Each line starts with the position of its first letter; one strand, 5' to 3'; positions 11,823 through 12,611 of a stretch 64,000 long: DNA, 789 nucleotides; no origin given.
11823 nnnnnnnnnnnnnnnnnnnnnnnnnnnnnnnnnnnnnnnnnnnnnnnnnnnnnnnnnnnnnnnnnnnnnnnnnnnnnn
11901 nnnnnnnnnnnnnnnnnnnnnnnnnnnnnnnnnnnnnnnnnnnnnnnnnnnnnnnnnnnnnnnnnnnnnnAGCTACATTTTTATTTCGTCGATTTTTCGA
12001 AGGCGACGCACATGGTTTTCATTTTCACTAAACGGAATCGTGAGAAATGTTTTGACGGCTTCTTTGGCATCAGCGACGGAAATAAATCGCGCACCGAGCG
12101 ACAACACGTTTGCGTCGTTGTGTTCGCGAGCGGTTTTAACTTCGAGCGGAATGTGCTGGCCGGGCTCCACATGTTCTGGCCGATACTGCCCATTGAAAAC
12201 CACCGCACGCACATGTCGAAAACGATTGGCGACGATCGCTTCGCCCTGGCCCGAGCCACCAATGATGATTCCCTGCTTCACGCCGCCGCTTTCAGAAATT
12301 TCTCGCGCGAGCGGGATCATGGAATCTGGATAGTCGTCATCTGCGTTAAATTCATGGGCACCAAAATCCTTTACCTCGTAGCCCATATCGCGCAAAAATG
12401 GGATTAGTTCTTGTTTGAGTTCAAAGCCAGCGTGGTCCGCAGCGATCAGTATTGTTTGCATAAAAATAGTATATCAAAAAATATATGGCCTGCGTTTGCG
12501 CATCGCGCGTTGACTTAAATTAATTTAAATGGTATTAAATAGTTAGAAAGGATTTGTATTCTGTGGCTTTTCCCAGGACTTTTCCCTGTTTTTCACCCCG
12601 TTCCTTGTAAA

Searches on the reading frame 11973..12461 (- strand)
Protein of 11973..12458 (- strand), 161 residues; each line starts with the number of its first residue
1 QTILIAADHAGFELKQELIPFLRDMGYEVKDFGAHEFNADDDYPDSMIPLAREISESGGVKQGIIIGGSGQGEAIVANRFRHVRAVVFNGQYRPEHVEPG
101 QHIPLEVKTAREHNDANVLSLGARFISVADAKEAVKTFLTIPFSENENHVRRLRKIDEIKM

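Call 14: search_protein_families(library=pfam, proteins=[window:11973-12458:-], max_evalue=0.01)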
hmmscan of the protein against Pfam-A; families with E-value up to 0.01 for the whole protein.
window:11973-12458:- (161 aa): 1 family
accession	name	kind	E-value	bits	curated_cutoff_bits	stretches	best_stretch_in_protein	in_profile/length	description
PF02502.23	LacAB_rpiB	-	5.4e-39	133.7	24.7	1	3-156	1-138/138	Ribose/Galactose Isomerase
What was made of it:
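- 11973..12461 (-): rpiB, the conserved left border of the insert. PF02502 scores 133.7 bits (call 14).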

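Call 19: find_encoding_contigs(protein=window:11973-12458:-, flank=10000, max_places=6)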
Protein window:11973-12458:- (161 aa): no gene with exactly this product is on record in the collection.

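Call 21: find_encoding_contigs(protein=window:11976-12461:-, flank=10000, max_places=6)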
Protein window:11976-12461:- (162 aa): 1 contig read that carries it; 1 place shown.
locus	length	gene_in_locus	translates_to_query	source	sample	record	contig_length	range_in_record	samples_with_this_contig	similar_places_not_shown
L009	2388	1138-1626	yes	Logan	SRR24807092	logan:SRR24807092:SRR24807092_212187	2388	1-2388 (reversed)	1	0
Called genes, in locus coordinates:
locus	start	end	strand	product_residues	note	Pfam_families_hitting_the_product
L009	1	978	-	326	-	?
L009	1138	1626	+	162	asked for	PF02502:LacAB_rpiB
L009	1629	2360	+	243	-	PF00834:Ribul_P_3_epim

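Call 26: find_related_loci(query=window:11976-12461:-, collection=metagenome_contigs, flank=6000)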
Query window:11976-12461:- (162 aa) in metagenome_contigs; peptide patterns used: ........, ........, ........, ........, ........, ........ (x = any residue, [..] = any of these).
600 stretches matched a pattern (row limit reached: there are more); 565 encode a relative of the query (tblastn E <= 1e-3); the best 80 are kept; 80 distinct loci.
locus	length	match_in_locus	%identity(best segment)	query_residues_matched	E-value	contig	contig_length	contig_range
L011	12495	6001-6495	81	1-162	7e-87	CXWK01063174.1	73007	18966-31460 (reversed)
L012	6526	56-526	83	1-160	1e-76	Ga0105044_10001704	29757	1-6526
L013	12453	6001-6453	59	4-158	4e-58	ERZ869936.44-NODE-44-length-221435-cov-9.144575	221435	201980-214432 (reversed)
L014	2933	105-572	58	4-161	2e-55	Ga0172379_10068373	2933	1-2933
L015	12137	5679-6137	56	4-160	2e-53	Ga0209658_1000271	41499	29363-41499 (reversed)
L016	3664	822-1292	51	1-159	8e-52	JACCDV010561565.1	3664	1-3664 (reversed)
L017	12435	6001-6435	53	4-160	2e-51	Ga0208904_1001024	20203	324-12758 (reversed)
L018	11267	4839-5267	56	4-158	3e-50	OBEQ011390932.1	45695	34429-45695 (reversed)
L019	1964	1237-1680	54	1-159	4e-49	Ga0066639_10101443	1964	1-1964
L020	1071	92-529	53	4-161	6e-50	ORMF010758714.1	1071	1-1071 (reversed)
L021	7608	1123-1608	52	1-159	1e-47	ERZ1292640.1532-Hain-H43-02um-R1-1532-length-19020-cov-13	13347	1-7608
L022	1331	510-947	54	4-160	3e-49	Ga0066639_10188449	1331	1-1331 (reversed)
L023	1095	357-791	53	3-158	9e-50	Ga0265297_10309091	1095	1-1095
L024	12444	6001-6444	53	4-159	2e-47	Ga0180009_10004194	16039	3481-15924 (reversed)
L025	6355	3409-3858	53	4-158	1e-46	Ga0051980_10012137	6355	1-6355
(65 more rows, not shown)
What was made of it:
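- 11973..12461 (-): It is 81-83% identical to RpiB in L011 and L012 (call 26).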
